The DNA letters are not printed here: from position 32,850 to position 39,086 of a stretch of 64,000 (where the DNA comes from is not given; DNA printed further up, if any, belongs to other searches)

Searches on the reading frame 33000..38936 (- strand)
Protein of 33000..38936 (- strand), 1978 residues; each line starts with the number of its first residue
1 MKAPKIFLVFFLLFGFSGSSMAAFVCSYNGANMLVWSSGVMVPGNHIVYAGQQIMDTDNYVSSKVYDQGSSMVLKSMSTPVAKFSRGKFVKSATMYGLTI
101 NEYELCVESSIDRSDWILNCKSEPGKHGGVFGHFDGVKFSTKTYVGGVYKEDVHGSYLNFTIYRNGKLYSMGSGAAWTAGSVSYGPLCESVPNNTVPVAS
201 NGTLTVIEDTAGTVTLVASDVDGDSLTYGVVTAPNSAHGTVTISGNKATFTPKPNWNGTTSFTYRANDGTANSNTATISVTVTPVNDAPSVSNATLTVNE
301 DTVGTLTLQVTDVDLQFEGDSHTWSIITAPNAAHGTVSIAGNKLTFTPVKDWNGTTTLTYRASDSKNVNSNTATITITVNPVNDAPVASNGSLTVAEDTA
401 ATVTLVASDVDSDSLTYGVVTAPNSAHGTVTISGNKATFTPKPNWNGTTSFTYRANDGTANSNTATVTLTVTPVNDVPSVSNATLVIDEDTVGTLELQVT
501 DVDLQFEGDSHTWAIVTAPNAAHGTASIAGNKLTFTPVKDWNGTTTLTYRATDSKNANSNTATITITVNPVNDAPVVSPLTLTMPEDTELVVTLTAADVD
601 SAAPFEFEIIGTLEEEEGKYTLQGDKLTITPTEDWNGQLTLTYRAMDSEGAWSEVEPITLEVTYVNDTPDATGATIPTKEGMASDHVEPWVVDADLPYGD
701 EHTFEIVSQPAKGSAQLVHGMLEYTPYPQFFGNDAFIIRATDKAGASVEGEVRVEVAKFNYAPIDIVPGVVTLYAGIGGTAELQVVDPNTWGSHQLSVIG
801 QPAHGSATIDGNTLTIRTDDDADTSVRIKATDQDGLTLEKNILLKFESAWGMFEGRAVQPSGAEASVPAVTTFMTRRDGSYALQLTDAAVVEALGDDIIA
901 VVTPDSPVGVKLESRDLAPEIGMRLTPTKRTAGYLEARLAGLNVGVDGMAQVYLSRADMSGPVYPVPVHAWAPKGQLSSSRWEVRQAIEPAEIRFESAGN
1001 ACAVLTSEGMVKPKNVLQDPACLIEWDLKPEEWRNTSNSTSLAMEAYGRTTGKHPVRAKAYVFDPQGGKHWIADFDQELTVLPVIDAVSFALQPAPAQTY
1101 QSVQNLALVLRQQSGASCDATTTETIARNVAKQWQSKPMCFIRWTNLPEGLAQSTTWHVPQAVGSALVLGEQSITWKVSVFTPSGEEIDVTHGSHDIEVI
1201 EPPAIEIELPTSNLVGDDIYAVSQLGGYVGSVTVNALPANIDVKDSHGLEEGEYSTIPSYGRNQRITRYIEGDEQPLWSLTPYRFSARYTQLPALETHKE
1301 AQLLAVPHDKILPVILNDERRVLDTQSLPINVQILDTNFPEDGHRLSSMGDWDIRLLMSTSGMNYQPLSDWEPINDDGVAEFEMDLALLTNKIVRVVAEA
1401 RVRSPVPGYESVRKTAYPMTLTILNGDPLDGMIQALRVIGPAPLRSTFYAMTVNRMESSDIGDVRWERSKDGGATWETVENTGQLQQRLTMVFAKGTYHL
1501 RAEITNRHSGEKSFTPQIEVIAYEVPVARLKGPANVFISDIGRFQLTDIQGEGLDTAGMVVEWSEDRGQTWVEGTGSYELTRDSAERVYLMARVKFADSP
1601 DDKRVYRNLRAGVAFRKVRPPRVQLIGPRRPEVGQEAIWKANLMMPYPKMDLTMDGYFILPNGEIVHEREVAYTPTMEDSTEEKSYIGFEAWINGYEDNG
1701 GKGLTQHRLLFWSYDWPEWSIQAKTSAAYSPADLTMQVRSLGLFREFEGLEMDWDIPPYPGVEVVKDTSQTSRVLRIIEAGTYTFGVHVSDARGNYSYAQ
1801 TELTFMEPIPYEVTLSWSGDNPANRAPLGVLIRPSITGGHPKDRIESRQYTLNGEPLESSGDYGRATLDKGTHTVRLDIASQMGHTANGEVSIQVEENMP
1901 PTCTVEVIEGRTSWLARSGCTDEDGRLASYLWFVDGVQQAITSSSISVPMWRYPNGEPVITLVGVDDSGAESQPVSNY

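Call 50: search_protein_families(library=pfam, proteins=[window:33000-38936:-], max_evalue=0.01)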
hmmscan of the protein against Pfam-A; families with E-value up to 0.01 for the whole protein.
window:33000-38936:- (1978 aa): 7 families
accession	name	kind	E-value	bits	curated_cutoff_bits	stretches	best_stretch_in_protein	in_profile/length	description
PF17963.7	Big_9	-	3.2e-84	278.3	23.6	6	383-470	1-89/89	Bacterial Ig domain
PF17803.7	Cadherin_4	-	1.5e-61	205.2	25.1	6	373-435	1-66/71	Bacterial cadherin-like domain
PF17892.7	Cadherin_5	-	3.5e-56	187.5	26.5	5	382-472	1-98/98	Cadherin-like domain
PF19076.6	CshA_repeat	-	3.8e-10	40.8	27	0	514-568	50-103/103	Surface adhesin CshA repetitive domain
PF13648.12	Lipocalin_4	-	0.0028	18.9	22.4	0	611-638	49-76/89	Lipocalin-like domain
PF18692.7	DUF5640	-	0.0033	17.7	28.5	0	616-645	34-63/85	Family of unknown function (DUF5640)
PF05170.20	AsmA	-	0.0046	16.3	29.8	0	234-364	212-337/607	AsmA family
